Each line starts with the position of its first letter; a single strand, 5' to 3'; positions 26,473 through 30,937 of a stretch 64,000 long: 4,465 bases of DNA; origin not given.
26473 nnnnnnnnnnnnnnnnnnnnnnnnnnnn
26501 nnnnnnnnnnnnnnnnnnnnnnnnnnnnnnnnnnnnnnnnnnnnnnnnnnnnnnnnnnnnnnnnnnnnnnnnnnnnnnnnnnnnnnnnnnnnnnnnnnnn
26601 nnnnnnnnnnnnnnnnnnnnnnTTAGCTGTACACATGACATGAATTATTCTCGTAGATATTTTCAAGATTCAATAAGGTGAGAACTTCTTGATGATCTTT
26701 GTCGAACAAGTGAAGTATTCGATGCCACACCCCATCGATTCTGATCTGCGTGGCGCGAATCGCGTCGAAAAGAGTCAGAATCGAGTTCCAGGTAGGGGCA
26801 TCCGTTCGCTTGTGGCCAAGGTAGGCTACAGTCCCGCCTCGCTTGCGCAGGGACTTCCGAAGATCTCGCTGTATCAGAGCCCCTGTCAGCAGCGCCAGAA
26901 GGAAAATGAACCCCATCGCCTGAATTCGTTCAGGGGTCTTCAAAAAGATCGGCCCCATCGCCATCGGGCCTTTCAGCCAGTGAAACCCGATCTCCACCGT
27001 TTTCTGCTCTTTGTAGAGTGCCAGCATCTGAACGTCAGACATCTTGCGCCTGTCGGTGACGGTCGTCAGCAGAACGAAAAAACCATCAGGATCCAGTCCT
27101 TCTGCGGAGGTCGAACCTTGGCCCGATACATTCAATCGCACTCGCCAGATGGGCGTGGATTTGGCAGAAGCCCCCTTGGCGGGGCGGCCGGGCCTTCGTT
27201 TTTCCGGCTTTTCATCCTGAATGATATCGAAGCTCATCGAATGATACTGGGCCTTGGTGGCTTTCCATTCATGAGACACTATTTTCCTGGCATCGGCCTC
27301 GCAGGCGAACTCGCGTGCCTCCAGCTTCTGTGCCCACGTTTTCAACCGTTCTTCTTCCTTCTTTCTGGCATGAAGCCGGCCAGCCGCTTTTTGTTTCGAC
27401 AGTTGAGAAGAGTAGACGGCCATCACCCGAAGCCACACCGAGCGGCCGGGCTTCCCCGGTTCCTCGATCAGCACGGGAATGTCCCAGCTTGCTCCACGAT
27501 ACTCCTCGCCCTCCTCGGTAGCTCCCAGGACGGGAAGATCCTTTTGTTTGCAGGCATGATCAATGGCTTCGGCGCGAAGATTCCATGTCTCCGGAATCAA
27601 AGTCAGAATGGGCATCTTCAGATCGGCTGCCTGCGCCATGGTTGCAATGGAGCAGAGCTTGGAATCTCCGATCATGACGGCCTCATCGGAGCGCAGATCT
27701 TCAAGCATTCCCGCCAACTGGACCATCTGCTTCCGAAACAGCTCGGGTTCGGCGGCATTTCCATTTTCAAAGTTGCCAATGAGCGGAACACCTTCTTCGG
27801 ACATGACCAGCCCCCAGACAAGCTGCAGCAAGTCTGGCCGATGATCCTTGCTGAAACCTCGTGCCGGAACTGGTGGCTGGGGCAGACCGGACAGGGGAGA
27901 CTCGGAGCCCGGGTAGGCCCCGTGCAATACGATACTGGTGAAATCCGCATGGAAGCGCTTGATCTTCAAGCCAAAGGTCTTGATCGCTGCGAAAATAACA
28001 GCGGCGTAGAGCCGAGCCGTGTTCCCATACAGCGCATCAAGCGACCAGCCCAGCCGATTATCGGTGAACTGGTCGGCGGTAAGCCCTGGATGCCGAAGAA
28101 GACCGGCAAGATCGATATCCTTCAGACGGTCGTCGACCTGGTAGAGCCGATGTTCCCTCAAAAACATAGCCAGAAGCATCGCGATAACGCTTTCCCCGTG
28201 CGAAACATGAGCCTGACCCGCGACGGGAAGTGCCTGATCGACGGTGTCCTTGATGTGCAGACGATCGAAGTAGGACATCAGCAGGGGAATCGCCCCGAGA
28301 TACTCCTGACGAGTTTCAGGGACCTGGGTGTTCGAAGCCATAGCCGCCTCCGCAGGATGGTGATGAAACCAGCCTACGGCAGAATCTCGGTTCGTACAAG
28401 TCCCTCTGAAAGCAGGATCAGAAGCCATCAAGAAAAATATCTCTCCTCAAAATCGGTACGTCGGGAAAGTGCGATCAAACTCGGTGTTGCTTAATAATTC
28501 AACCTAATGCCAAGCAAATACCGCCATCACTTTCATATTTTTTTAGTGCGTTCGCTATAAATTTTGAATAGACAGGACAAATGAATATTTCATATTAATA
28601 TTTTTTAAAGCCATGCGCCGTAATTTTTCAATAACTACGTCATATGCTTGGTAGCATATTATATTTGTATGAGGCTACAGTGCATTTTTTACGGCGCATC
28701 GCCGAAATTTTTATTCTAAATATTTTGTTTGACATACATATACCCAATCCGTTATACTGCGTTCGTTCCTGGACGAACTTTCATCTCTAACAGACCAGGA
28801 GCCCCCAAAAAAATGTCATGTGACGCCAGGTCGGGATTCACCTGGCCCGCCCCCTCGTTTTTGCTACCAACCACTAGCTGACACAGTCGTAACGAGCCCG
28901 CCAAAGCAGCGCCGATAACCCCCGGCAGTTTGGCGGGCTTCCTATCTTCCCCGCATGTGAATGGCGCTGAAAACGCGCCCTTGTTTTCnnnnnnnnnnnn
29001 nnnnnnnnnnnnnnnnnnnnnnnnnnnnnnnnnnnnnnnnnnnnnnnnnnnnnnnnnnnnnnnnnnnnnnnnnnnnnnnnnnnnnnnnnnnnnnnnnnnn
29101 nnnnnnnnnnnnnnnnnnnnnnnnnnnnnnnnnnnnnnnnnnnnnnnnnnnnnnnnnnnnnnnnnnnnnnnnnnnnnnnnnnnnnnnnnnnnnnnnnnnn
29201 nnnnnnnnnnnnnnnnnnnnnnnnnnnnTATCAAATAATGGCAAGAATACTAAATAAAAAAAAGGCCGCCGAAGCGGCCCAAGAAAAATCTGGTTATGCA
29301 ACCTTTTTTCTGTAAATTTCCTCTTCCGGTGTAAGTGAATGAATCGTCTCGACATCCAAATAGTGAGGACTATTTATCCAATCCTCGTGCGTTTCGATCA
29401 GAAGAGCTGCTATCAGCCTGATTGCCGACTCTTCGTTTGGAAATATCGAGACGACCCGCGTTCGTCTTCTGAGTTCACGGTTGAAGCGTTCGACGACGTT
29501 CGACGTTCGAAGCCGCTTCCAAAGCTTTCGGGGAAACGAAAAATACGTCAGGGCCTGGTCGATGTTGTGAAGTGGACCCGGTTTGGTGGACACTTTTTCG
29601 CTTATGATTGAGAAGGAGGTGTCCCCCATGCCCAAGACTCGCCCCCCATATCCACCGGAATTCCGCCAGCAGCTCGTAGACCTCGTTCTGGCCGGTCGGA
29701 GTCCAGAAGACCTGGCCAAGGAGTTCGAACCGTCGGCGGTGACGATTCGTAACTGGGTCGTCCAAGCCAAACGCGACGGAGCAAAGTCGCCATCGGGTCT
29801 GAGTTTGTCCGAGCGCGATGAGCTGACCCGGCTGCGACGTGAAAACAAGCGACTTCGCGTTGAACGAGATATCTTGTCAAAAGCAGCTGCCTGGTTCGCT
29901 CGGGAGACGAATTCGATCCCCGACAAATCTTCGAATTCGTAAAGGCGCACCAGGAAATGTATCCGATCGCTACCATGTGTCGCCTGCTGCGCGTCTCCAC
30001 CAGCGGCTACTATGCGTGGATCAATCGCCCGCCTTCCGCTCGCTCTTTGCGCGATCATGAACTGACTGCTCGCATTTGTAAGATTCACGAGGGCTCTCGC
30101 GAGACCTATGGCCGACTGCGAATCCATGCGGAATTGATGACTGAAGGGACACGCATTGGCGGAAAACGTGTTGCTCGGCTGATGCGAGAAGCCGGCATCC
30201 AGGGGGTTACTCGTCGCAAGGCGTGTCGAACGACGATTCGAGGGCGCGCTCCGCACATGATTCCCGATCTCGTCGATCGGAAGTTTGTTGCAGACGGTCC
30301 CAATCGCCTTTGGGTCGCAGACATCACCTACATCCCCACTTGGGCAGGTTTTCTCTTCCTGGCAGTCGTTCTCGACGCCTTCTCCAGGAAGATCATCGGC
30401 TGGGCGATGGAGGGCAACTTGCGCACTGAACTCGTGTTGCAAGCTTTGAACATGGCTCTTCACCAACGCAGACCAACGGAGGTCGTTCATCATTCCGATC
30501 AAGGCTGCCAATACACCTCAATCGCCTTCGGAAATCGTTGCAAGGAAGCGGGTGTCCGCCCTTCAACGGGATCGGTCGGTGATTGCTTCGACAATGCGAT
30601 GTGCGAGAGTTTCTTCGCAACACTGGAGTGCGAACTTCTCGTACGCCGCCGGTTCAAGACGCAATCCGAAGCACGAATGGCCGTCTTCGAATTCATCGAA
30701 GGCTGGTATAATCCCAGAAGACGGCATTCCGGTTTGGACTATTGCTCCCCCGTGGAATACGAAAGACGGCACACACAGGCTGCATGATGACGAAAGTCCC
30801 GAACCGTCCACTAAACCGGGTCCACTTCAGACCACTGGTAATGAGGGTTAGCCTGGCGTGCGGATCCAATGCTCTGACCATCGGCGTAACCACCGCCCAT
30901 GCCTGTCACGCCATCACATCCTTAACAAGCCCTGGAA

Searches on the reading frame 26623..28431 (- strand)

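Call 50: search_protein_families(library=pfam, proteins=[window:26623-28431:-], max_evalue=0.001)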
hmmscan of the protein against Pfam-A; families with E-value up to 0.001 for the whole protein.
window:26623-28431:- (602 aa): 2 families
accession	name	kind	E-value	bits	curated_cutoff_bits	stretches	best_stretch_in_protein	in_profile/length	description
PF14104.11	DUF4277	-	2.8e-13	50.6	25.4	1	45-137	6-98/109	Domain of unknown function (DUF4277)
PF01609.27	DDE_Tnp_1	-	3.9e-05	23.9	23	1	369-514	139-198/200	Transposase DDE domain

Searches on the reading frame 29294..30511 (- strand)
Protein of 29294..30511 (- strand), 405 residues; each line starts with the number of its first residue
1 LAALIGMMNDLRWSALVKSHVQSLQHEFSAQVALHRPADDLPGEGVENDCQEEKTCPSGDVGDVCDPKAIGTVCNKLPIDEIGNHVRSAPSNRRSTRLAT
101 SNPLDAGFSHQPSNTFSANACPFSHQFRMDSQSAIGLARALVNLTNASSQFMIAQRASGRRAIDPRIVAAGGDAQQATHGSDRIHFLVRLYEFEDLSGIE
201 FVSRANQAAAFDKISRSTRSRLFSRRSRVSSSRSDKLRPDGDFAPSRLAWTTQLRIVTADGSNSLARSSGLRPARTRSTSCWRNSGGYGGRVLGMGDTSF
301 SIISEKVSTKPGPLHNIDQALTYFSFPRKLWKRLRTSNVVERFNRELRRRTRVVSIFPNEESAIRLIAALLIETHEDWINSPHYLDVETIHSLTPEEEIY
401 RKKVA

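Call 50: search_protein_families(library=pfam, proteins=[window:29294-30511:-], max_evalue=0.001)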
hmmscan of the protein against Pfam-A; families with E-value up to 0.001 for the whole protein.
window:29294-30511:- (405 aa): 1 family
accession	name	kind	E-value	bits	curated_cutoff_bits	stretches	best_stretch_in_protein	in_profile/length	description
PF00872.24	Transposase_mut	-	8.4e-20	71.4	21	1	316-381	314-379/379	Transposase, Mutator family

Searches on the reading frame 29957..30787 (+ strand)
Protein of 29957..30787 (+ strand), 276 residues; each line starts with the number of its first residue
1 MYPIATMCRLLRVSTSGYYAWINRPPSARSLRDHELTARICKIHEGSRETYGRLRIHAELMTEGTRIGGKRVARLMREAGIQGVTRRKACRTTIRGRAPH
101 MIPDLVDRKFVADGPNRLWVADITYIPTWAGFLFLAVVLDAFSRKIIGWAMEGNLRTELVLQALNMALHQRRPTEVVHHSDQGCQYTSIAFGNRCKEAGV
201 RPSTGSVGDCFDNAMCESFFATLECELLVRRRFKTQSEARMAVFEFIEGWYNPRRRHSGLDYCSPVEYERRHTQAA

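Call 50: search_protein_families(library=pfam, proteins=[window:29957-30787:+], max_evalue=0.001)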
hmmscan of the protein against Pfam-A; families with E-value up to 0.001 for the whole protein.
window:29957-30787:+ (276 aa): 4 families
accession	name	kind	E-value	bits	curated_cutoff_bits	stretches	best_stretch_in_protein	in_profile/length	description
PF00665.32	rve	-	1.4e-24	86.8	32.6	1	114-210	3-102/102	Integrase core domain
PF13276.12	HTH_21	-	1.4e-16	60.9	28.1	1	33-88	3-59/60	HTH-like domain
PF13683.12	rve_3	-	2.2e-12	47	26.5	1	199-265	2-67/67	Integrase core domain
PF13333.12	rve_2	-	4.7e-11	43.1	22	1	217-270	1-53/56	Integrase core domain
